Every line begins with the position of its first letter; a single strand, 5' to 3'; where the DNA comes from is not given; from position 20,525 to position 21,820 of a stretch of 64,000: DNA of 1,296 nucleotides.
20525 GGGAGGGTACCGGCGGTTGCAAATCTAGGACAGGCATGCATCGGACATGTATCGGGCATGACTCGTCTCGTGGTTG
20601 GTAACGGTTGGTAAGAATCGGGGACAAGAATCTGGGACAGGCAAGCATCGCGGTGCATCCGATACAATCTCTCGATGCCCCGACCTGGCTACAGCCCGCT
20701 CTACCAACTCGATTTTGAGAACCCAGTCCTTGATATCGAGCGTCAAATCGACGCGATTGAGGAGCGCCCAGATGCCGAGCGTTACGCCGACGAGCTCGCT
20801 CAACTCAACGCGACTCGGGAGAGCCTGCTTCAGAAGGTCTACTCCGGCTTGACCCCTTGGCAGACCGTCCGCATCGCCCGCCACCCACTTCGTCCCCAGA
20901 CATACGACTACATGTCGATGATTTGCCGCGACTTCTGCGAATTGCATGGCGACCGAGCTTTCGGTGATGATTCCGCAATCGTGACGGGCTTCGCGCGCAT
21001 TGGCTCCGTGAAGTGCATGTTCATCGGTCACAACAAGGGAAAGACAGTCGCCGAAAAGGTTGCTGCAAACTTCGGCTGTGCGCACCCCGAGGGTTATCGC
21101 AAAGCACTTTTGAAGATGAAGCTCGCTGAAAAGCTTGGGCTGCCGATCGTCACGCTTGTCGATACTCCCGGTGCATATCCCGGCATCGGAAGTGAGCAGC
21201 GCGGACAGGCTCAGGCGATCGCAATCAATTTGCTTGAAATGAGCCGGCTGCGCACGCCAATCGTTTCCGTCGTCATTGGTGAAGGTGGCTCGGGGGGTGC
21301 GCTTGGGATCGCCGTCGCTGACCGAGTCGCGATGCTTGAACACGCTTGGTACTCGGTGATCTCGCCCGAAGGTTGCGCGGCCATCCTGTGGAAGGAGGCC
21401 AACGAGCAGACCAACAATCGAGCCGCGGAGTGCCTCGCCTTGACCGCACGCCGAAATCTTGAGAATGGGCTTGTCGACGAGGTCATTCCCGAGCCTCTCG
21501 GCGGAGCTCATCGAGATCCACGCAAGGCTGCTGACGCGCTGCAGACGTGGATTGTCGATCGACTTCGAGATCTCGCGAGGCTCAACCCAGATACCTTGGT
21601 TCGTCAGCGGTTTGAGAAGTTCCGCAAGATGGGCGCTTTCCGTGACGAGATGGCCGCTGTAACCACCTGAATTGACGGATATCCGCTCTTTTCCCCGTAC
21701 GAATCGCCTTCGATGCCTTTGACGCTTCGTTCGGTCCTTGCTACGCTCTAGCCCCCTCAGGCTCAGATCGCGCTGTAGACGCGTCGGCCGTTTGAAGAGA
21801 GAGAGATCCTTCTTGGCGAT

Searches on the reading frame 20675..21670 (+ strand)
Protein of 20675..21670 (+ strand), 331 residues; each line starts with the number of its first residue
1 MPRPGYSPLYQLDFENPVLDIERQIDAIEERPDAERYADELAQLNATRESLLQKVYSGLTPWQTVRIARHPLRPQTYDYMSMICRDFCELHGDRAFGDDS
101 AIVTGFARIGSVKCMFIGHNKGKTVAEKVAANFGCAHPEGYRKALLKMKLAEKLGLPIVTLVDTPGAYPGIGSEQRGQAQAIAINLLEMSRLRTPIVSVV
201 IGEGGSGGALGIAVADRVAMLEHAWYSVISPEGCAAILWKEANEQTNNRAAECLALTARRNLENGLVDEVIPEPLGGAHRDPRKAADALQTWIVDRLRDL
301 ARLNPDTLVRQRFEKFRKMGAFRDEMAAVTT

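Call 8: search_protein_families(library=pfam, proteins=[window:20675-21670:+])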
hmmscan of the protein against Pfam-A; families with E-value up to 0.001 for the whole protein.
window:20675-21670:+ (331 aa): 2 families
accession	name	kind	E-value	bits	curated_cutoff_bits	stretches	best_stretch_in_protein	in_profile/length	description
PF03255.19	ACCA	-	1.1e-129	432.6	23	1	12-320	2-310/310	Acetyl co-enzyme A carboxylase carboxyltransferase-like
PF01039.27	Carboxyl_trans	-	1.1e-18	67.6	22.3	1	70-251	250-429/493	Carboxyl transferase domain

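Call 74: find_homologous_proteins(query=window:20675-21670:+, max_evalue=1e-40)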
Query window:20675-21670:+ (331 aa): 8000 proteins with E <= 1e-40 among 8000 candidates; the best 120 are listed.
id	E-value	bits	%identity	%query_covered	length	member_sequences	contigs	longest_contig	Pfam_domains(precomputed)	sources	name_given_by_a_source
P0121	4.0e-204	695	91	100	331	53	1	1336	PF01039.28,PF03255.20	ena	-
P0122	4.5e-204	695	91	100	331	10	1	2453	PF01039.28,PF03255.20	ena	-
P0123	2.1e-202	689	90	99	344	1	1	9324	PF01039.28,PF03255.20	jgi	jgi:acetyl-CoA carboxylase carboxyl transferase subunit alpha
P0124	3.6e-202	689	90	100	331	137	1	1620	PF01039.28,PF03255.20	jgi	jgi:acetyl-CoA carboxylase carboxyl transferase subunit alpha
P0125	7.5e-201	684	90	100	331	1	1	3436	PF01039.28,PF03255.20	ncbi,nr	ncbi:MAG: acetyl-CoA carboxylase carboxyltransferase subunit alpha [Limnohabitans sp.]|nr:acetyl-CoA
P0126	9.9e-201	684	90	100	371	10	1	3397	PF01039.28,PF03255.20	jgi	jgi:acetyl-CoA carboxylase carboxyl transferase subunit alpha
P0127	1.5e-200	683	89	100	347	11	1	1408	PF01039.28,PF03255.20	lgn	-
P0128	2.4e-200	683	90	99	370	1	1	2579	PF01039.28,PF03255.20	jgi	jgi:acetyl-CoA carboxylase carboxyl transferase subunit alpha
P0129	6.5e-197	671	87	100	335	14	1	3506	PF01039.28,PF03255.20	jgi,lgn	jgi:acetyl-CoA carboxylase carboxyl transferase subunit alpha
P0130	7.5e-196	668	87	100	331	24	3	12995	PF01039.28,PF03255.20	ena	-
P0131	4.6e-193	659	86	100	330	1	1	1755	PF01039.28,PF03255.20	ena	-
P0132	5.3e-193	658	86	99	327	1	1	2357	PF01039.28,PF03255.20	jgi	-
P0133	3.4e-190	649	85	100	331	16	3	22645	PF01039.28,PF03255.20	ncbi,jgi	jgi:acetyl-CoA carboxylase carboxyl transferase subunit alpha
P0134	4.1e-178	610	81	98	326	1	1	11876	PF01039.28,PF03255.20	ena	-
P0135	1.6e-173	594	79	98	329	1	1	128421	PF01039.28,PF03255.20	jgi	jgi:acetyl-CoA carboxylase carboxyl transferase subunit alpha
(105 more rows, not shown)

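Call 75: find_encoding_contigs(protein=P0133, flank=10000, max_places=1)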
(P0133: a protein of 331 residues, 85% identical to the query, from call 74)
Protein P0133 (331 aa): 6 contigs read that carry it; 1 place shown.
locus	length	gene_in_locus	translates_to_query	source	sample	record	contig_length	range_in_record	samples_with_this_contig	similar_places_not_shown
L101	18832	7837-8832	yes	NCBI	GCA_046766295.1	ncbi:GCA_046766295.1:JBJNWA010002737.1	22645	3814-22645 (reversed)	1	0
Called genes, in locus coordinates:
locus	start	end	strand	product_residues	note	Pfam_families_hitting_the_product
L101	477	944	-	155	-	PF02416:TatA_B_E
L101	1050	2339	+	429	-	PF03562:MltA, PF06725:3D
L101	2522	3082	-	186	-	-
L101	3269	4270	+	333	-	PF00005:ABC_tran, PF13304:AAA_21 (weak), PF13732:DrrA1-3_C (faint)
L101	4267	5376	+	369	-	PF12679:ABC2_membrane_2 (faint), PF10920:DUF2705 (faint)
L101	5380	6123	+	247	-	-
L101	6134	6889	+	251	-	-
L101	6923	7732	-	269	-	PF03807:F420_oxidored, PF14748:P5CR_dimer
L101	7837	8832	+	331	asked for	PF03255:ACCA, PF01039:Carboxyl_trans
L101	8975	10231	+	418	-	-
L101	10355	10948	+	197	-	PF01252:Peptidase_A8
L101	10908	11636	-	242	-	PF01509:TruB_N, PF16198:TruB_C_2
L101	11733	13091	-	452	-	PF00324:AA_permease, PF13520:AA_permease_2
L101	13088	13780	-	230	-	PF00484:Pro_CA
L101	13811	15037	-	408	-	-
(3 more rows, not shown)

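Call 76: find_encoding_contigs(protein=P0130, flank=10000, max_places=1)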
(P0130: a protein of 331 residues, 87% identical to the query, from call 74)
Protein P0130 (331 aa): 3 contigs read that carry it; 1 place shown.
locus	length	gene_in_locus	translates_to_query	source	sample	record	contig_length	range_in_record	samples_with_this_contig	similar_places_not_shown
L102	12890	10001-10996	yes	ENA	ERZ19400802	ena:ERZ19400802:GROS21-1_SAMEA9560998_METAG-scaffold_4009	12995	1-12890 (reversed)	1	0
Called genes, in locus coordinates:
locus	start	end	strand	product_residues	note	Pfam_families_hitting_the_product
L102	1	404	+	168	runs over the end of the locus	?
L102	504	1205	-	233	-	PF03567:Sulfotransfer_2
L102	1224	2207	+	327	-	PF03629:SASA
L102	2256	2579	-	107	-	PF02416:TatA_B_E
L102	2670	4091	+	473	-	PF03562:MltA, PF06725:3D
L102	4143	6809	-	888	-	-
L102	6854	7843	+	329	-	PF00005:ABC_tran, PF13304:AAA_21 (weak)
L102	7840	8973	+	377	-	PF12679:ABC2_membrane_2 (weak)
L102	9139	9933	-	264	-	PF03807:F420_oxidored, PF14748:P5CR_dimer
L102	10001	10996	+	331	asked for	PF03255:ACCA, PF01039:Carboxyl_trans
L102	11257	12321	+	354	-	PF01258:zf-dskA_traR (weak)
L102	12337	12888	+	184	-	?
